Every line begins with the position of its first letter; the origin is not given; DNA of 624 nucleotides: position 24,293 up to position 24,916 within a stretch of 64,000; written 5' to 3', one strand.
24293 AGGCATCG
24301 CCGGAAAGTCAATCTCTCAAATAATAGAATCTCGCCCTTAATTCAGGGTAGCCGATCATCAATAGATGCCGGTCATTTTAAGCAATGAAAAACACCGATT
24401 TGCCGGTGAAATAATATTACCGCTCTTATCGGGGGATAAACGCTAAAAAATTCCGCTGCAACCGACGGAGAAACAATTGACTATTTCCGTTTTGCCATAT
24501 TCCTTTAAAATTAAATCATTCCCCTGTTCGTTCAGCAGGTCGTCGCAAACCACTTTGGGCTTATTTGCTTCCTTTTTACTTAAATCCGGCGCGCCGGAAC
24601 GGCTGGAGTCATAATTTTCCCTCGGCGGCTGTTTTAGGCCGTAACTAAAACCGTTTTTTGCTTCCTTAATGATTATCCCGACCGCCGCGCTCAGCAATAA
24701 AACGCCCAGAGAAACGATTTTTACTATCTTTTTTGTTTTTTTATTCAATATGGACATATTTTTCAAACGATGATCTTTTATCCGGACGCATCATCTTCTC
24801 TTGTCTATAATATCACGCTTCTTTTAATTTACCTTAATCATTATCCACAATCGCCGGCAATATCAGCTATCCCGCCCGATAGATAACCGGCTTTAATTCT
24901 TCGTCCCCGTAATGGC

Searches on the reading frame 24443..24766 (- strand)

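Call 3: search_protein_families(library=pfam, proteins=[window:24443-24766:-], max_evalue=1)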
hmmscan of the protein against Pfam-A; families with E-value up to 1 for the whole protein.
window:24443-24766:- (107 aa): 1 family
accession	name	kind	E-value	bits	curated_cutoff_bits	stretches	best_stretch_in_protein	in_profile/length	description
PF07214.17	DUF1418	-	0.18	12.1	22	1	7-56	39-88/94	Protein of unknown function (DUF1418)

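Call 4: search_protein_families(library=ncbifam, proteins=[window:24443-24766:-], max_evalue=1)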
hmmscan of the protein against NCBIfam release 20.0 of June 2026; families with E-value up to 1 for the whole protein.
window:24443-24766:- (107 aa): 0 families
